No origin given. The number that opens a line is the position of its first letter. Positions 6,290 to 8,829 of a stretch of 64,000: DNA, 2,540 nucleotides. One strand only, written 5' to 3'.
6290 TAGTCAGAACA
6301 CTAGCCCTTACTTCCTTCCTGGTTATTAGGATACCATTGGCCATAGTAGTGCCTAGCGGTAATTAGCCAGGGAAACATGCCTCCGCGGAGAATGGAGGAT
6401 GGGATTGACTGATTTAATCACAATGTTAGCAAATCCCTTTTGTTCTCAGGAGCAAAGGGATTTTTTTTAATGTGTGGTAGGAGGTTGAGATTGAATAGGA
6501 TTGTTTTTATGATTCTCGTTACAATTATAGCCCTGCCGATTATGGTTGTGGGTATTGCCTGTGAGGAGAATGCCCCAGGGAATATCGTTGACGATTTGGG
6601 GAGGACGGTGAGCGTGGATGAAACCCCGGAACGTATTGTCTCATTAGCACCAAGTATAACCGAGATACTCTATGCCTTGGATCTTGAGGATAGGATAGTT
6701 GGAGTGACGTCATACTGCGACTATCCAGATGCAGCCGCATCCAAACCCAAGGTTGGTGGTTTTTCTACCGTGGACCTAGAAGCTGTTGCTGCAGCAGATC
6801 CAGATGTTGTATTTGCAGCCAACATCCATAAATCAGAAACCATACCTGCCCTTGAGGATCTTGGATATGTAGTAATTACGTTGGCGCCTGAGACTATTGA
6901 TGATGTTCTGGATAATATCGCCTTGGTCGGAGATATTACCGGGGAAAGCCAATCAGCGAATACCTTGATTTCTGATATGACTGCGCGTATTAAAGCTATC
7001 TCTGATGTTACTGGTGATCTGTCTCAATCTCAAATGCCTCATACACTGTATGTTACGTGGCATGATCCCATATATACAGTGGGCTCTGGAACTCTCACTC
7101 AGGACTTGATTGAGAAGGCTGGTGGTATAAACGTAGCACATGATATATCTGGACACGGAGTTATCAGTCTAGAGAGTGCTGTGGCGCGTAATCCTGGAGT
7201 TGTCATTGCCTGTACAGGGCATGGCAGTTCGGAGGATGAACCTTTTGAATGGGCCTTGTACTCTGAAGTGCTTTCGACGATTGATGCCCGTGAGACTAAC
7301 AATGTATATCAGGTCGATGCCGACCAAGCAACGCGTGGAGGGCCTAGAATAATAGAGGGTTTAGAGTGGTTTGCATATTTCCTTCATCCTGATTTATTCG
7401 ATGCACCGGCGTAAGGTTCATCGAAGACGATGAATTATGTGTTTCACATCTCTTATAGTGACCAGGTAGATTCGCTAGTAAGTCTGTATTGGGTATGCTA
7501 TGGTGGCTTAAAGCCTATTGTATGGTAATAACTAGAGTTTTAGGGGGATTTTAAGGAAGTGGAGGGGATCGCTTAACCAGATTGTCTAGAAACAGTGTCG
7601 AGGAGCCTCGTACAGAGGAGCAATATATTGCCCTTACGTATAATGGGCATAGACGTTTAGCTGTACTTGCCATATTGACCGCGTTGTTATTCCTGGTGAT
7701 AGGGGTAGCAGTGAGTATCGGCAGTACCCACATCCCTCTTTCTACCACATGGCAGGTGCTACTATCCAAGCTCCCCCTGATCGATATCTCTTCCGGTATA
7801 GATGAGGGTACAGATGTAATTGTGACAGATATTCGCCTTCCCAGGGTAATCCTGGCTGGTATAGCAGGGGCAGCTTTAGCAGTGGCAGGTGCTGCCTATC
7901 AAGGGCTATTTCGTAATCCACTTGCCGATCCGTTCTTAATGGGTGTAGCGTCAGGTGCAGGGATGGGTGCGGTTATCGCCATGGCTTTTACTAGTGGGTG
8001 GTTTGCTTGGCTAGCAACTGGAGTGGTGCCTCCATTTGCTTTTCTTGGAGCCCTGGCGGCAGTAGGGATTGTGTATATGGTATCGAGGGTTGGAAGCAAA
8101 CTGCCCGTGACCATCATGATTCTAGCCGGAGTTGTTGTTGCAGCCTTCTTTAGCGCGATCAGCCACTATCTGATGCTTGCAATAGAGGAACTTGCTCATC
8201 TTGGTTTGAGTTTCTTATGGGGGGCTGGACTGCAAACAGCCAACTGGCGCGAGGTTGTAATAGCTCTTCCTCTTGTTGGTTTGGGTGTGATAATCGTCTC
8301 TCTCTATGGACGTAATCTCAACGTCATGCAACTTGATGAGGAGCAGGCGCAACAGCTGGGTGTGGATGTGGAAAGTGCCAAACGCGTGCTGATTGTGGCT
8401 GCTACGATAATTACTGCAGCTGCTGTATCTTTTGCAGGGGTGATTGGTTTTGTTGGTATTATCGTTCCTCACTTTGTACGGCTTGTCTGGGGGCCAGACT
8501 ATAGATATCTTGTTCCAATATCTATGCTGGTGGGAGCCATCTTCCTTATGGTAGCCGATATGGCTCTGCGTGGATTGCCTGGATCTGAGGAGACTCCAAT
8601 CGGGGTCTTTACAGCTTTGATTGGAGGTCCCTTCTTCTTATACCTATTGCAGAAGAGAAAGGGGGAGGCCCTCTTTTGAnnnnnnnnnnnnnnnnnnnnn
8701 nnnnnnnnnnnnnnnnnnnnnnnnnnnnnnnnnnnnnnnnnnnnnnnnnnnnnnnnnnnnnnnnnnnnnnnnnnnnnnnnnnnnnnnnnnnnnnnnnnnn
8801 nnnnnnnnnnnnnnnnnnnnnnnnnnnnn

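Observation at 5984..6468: Two complete cobalamin riboswitches in tandem, each with its own intrinsic terminator, gating a btuFCD-corrinoid operon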

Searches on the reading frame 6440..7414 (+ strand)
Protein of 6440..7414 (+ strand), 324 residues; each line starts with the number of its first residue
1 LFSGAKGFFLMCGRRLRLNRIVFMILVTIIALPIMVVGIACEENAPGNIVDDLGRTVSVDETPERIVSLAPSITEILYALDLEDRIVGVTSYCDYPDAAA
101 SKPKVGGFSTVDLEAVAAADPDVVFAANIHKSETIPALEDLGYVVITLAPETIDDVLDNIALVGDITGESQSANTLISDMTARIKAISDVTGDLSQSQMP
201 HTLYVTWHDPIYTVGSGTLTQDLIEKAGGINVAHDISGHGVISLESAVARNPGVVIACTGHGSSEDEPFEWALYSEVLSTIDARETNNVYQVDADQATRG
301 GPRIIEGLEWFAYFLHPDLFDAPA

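Call 7: search_protein_families(library=pfam, proteins=[window:6440-7414:+])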
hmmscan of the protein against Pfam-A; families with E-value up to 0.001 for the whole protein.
window:6440-7414:+ (324 aa): 1 family
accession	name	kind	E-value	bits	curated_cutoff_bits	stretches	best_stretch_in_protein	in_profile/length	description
PF01497.23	Peripla_BP_2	-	1.3e-29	103.8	27.5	1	66-294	1-233/235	Periplasmic binding protein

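Call 19: find_related_loci(query=window:6491-7411:+, collection=genome_contigs, flank=2500)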
Query window:6491-7411:+ (307 aa) in genome_contigs; peptide patterns used: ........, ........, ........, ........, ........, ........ (x = any residue, [..] = any of these).
68 stretches matched a pattern; 29 encode a relative of the query (tblastn E <= 1e-3); 29 distinct loci.
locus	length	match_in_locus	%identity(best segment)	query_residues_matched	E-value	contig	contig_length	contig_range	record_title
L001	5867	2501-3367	50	14-305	6e-101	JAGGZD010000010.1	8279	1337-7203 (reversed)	MAG: Dehalococcoidia bacterium isolate AUK195 PB_MBMC_149_c_000000000063, whole genome shotgun sequence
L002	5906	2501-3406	48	6-304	2e-94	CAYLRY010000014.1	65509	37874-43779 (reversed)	MAG TPA_asm: uncultured Dehalococcoidales bacterium isolate binchicken_co43_148 genome assembly, contig: NODE_492_length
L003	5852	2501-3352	49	2-303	8e-90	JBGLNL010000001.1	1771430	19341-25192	MAG: Dehalococcoidia bacterium isolate PPR_0295 scaffold_80306, whole genome shotgun sequence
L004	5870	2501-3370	46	1-304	4e-87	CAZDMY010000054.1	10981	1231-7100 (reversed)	MAG TPA_asm: uncultured Dehalococcoidia bacterium isolate SRP332253_co2_55 genome assembly, contig: NODE_5949_length_109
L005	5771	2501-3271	49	46-304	7e-85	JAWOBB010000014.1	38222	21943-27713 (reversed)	MAG: Dehalococcoidia bacterium isolate BLK2-2.bin.24 k191_2329559, whole genome shotgun sequence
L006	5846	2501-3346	48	25-303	1e-84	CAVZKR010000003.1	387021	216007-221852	MAG: uncultured Chloroflexia bacterium isolate MFD04408.bin.2.47 genome assembly, contig: contig_26529, whole genome sho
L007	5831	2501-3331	46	29-304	7e-80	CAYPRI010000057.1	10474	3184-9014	MAG TPA_asm: uncultured Dehalococcoidales bacterium isolate SRP098346_co1_420 genome assembly, contig: NODE_8120_length_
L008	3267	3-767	51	49-303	1e-79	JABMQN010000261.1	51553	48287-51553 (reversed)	MAG: Chloroflexota bacterium isolate bin.164 k141_6700542, whole genome shotgun sequence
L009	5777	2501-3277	49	43-303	4e-79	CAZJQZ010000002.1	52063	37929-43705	MAG TPA_asm: uncultured Dehalococcoidia bacterium isolate binchicken_co334_59 genome assembly, contig: NODE_922_length_5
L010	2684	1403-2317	45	1-303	4e-80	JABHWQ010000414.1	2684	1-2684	MAG: Chloroflexi bacterium isolate SI047_bin16 k141_355076, whole genome shotgun sequence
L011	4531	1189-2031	44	27-306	8e-78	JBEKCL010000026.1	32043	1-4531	MAG: Dehalococcoidia bacterium isolate SPRUCE 159 SPRUCE_159_26, whole genome shotgun sequence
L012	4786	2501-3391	44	21-303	1e-76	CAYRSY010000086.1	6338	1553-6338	MAG TPA_asm: uncultured Dehalococcoidales bacterium isolate SRP192927_co3_545 genome assembly, contig: NODE_35252_length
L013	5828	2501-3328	44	29-303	8e-74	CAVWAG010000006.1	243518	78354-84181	MAG: uncultured Chloroflexia bacterium isolate MFD03726.bin.2.102 genome assembly, contig: contig_38848, whole genome sh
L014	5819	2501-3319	42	29-304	7e-72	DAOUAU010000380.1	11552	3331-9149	MAG TPA_asm: Dehalococcoidales bacterium isolate H66_684 k113_601565, whole genome shotgun sequence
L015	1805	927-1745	41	29-304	7e-74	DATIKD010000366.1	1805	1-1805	MAG TPA_asm: Dehalococcoidales bacterium isolate SMAG_U15709 k141_204649, whole genome shotgun sequence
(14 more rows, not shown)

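Call 45: search_protein_families(library=pfam, proteins=[L006:812-2020:+], max_evalue=0.01)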
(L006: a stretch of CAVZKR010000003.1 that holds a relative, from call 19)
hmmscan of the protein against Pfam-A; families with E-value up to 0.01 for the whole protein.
L006:812-2020:+ (403 aa): 4 families
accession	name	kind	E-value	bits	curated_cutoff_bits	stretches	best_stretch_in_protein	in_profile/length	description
PF07690.21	MFS_1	-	8.7e-53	179.9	33.4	2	13-250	2-235/347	Major Facilitator Superfamily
PF06779.20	MFS_4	-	6.9e-19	68.8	26.3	1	23-388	9-362/364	Uncharacterised MFS-type transporter YbfB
PF00083.30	Sugar_tr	-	5e-10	39.3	22.3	2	253-391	47-189/452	Sugar (and other) transporter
PF12832.13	MFS_1_like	-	0.0031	17.1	25.2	1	34-371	26-368/373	MFS_1 like family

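Call 54: find_homologous_proteins(query=window:6491-7411:+, max_evalue=1e-40)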
Query window:6491-7411:+ (307 aa): 1685 proteins with E <= 1e-40 among 5886 candidates; the best 120 are listed.
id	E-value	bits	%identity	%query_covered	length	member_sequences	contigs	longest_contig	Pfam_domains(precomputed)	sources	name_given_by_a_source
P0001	3.0e-197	672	100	100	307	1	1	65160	PF01497.24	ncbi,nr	ncbi:MAG: ABC transporter substrate-binding protein [Chloroflexota bacterium]|nr:ABC transporter sub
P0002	6.0e-168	576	82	100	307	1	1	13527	PF01497.24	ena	-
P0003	8.9e-132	457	67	100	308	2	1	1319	PF01497.24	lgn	-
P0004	2.3e-129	449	63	100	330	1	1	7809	PF01497.24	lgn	-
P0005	8.3e-128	444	65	100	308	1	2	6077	PF01497.24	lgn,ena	-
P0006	2.4e-126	439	64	100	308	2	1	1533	PF01497.24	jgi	-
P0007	2.8e-124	433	65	93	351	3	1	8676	PF01497.24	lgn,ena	-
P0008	1.4e-123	430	64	99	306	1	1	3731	PF01497.24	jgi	jgi:iron complex transport system substrate-binding protein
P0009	9.3e-120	418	62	100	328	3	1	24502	PF01497.24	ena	-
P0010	1.2e-117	411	62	93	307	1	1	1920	PF01497.24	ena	-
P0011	1.5e-101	358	52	99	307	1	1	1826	PF01497.24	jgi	-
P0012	6.1e-101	356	53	93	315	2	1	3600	PF01497.24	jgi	jgi:iron complex transport system substrate-binding protein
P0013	7.8e-100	352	49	100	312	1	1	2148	PF01497.24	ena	-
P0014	9.0e-100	352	52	99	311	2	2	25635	PF01497.24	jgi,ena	-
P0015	1.8e-99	351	50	98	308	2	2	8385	PF01497.24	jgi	-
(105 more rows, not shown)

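Call 55: find_encoding_contigs(protein=P0002, flank=3000, max_places=2)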
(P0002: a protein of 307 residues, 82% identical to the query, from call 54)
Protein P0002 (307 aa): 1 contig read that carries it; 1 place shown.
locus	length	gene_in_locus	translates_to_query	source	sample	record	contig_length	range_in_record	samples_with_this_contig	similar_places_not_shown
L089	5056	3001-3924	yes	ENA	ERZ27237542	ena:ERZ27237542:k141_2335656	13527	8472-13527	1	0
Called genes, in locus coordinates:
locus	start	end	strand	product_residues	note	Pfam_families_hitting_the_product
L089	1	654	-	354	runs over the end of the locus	PF00025:Arf (weak), PF01926:MMR_HSR1, PF02421:FeoB_N (weak), PF02824:TGS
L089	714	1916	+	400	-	PF00483:NTP_transferase, PF12804:NTP_transf_3, PF25084:LbH_EIF2B (weak), PF00132:Hexapep (weak), PF25087:GMPPB_C, PF00132:Hexapep (weak), PF25084:LbH_EIF2B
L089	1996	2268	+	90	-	-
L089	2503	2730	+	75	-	-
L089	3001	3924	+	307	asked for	PF01497:Peripla_BP_2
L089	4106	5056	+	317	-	?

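Call 56: find_encoding_contigs(protein=P0004, flank=3000, max_places=2)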
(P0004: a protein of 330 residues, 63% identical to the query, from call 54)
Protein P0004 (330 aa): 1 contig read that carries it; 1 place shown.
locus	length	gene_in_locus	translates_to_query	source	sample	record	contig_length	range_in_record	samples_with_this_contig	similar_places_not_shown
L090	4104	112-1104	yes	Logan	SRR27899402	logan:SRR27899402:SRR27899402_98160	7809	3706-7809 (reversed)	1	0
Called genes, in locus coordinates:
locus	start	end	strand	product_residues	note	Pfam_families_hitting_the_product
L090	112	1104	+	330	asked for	PF01497:Peripla_BP_2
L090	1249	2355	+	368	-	PF01032:FecCD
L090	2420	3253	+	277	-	PF00005:ABC_tran, PF02463:SMC_N (faint), PF13555:AAA_29 (weak), PF13304:AAA_21 (faint)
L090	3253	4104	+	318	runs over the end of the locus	PF03186:CobD_Cbib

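Call 57: find_encoding_contigs(protein=P0005, flank=3000, max_places=2)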
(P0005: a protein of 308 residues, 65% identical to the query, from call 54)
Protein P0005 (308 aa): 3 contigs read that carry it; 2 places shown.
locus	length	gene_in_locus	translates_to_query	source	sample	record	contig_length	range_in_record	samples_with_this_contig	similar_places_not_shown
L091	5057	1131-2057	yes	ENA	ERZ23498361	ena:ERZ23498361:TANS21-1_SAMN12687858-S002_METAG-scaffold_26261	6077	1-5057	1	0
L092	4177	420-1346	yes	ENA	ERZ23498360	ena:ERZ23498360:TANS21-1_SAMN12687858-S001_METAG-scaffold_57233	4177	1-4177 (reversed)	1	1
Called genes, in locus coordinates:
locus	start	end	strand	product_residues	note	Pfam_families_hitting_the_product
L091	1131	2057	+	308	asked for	PF01497:Peripla_BP_2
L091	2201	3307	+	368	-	PF01032:FecCD, PF00950:ABC-3 (weak)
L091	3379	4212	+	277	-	PF00005:ABC_tran, PF02463:SMC_N (faint), PF13555:AAA_29 (weak), PF13304:AAA_21 (faint)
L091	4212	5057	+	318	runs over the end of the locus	PF03186:CobD_Cbib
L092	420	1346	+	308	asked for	PF01497:Peripla_BP_2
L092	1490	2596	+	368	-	PF01032:FecCD, PF00950:ABC-3 (weak)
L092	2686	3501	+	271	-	PF00005:ABC_tran, PF02463:SMC_N (faint), PF13555:AAA_29 (weak), PF13304:AAA_21 (faint)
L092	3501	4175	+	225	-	?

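Call 58: find_encoding_contigs(protein=P0007, flank=3000, max_places=2)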
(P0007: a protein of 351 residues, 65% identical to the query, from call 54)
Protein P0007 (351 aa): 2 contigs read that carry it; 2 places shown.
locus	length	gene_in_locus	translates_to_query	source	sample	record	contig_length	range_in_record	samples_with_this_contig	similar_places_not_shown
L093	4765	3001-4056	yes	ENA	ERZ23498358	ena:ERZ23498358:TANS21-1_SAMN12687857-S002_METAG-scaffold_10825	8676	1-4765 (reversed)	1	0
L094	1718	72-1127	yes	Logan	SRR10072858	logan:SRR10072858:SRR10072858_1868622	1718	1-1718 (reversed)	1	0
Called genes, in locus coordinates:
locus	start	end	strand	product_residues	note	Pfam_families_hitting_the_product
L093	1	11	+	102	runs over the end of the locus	PF06445:GyrI-like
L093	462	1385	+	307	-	PF01116:F_bP_aldolase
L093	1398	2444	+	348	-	PF00365:PFK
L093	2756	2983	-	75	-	-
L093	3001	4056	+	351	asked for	PF01497:Peripla_BP_2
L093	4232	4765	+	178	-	?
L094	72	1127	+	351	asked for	PF01497:Peripla_BP_2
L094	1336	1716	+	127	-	?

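Call 59: find_encoding_contigs(protein=P0009, flank=3000, max_places=2)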
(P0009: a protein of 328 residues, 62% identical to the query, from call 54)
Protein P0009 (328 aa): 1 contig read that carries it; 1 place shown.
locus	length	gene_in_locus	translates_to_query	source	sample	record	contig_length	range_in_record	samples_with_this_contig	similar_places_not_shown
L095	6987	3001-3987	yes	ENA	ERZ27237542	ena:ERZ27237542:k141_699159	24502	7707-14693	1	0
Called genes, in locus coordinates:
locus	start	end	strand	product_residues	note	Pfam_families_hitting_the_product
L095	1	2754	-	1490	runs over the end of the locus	PF00270:DEAD, PF04851:ResIII, PF00271:Helicase_C, PF19306:WHD_Lhr, PF08494:DEAD_assoc, PF23235:WHD_3rd_Lhr, PF23234:WHD_4th_Lhr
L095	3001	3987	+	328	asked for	PF01497:Peripla_BP_2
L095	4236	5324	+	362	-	PF01032:FecCD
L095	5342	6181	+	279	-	PF00005:ABC_tran, PF02463:SMC_N (faint), PF13304:AAA_21 (faint)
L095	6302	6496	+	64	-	-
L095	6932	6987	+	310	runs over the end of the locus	PF03186:CobD_Cbib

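Call 60: find_encoding_contigs(protein=P0008, flank=3000, max_places=2)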
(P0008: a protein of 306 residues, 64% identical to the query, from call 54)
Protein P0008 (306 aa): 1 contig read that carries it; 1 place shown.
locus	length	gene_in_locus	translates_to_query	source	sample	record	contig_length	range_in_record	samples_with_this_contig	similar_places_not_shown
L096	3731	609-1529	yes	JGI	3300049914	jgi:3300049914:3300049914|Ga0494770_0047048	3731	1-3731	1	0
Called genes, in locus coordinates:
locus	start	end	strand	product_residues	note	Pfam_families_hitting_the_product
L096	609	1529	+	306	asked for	PF01497:Peripla_BP_2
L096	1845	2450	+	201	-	PF04055:Radical_SAM (weak)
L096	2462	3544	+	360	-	PF01032:FecCD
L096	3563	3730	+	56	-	?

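Call 71: search_protein_families(library=ncbifam, proteins=[window:6491-7411:+], max_evalue=0.00001)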
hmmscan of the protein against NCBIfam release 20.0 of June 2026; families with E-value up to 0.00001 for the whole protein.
window:6491-7411:+ (307 aa): 9 families
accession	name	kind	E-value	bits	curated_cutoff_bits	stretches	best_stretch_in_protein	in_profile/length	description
TIGR04281.1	peripla_PGF_1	equivalog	6.2e-49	166.9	325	1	29-305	4-271/330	PGF-CTERM-anchored ABC transporter substrate-binding protein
NF002894.0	PRK03379.1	equivalog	2.6e-21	76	234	1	45-245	22-218/266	vitamin B12 ABC transporter substrate-binding protein BtuF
TIGR03868.1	F420-O_ABCperi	hypoth_equivalog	3.2e-18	65.9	392.4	1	33-289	4-275/287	putative F420-0 ABC transporter substrate-binding protein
TIGR03659.1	IsdE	equivalog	1.4e-15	57.2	298.65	1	11-248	6-237/292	heme ABC transporter substrate-binding protein IsdE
NF038402.1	TroA_like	subfamily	7.2e-14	51.9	30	1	48-234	1-179/219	helical backbone metal receptor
NF047879.1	catechol_SstD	exception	4.5e-09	35.8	450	1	33-277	58-318/343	ferrated catecholamine ABC transporter substrate-binding lipoprotein SstD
NF008501.1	PRK11411.1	subfamily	1.1e-07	31.1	320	1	19-282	12-276/303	Fe(3+) dicitrate ABC transporter substrate-binding protein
NF008200.0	PRK10957.1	equivalog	1.3e-06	27.6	205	0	25-64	36-74/330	Fe2+-enterobactin ABC transporter substrate-binding protein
NF052484.1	sider_BP_EitA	equivalog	8e-06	25.2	640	0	32-109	22-103/328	siderophore ABC transporter substrate-binding protein EitA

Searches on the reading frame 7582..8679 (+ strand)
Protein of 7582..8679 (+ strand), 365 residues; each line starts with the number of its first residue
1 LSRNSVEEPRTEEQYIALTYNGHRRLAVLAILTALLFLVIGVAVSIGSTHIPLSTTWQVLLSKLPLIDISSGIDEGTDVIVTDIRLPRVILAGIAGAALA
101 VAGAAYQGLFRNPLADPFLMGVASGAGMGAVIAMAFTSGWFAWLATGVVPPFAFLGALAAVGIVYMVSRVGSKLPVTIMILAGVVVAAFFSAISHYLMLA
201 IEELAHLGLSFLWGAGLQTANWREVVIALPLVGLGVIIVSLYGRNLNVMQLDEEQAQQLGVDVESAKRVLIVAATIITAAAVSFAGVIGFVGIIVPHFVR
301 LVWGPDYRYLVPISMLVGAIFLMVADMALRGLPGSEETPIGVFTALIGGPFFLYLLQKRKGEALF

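Call 7: search_protein_families(library=pfam, proteins=[window:7582-8679:+])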
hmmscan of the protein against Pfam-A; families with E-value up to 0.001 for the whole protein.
window:7582-8679:+ (365 aa): 2 families
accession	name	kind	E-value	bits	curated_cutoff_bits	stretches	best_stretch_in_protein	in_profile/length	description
PF01032.23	FecCD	-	1.5e-88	297.3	26.5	1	35-358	1-311/311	FecCD transport family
PF00950.22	ABC-3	-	0.00014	21.9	20.1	1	148-323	56-226/258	ABC 3 transport family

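Call 71: search_protein_families(library=ncbifam, proteins=[window:7582-8676:+], max_evalue=0.00001)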
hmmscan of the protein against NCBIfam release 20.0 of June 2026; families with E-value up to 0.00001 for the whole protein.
window:7582-8676:+ (365 aa): 16 families
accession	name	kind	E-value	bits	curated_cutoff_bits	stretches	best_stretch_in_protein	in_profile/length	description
NF007081.0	PRK09535.1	equivalog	4.7e-85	286.1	461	1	72-360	82-362/366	vitamin B12 ABC transporter permease BtuC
NF007871.0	PRK10577.2-2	equivalog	9.1e-59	199.6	899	1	28-359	360-676/679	Fe(3+)-hydroxamate ABC transporter permease FhuB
TIGR03869.1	F420-0_ABCperm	hypoth_equivalog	3.2e-58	197.5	437.35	1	40-360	6-322/325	putative F420-0 ABC transporter permease subunit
NF003001.0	PRK03784.1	equivalog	5.7e-58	196.6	334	1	29-360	19-329/332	vitamin B12 ABC transporter permease BtuC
NF007866.0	PRK10577.1-2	equivalog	3e-57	194.4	554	1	38-360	15-332/666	Fe(3+)-hydroxamate ABC transporter permease FhuB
NF007299.0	PRK09777.1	equivalog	1.3e-55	189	406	1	27-358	4-316/318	Fe(3+) dicitrate ABC transporter permease subunit FecD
NF008407.0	PRK11228.1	equivalog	8.3e-54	182.7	396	1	73-359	46-329/330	iron-dicitrate ABC transporter permease FecC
NF007867.0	PRK10577.1-3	subfamily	3.5e-50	171.1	849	1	68-360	416-706/710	Fe(3+)-hydroxamate ABC transporter permease FhuB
NF007873.0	PRK10577.2-4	equivalog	1.8e-48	165.8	1012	1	29-357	328-641/646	Fe(3+)-hydroxamate ABC transporter permease FhuB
NF007760.0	PRK10441.1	equivalog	9e-46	156.5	428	1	23-361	8-331/335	Fe(3+)-siderophore ABC transporter permease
NF007872.0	PRK10577.2-3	equivalog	1.9e-45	155.4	727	1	51-359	42-331/676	Fe(3+)-hydroxamate ABC transporter permease FhuB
NF007870.0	PRK10577.2-1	equivalog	2.1e-41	142.3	1355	1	32-359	361-673/678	Fe(3+)-hydroxamate ABC transporter permease FhuB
NF007868.0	PRK10577.1-5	equivalog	1e-37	130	943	1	29-360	14-332/666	Fe(3+)-hydroxamate ABC transporter permease FhuB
NF007759.0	PRK10440.1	equivalog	7.7e-37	127.2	422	1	26-358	8-325/330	iron-enterobactin ABC transporter permease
NF007869.0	PRK10577.1-6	equivalog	1.8e-34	119.2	954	1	30-356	382-691/703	Fe(3+)-hydroxamate ABC transporter permease FhuB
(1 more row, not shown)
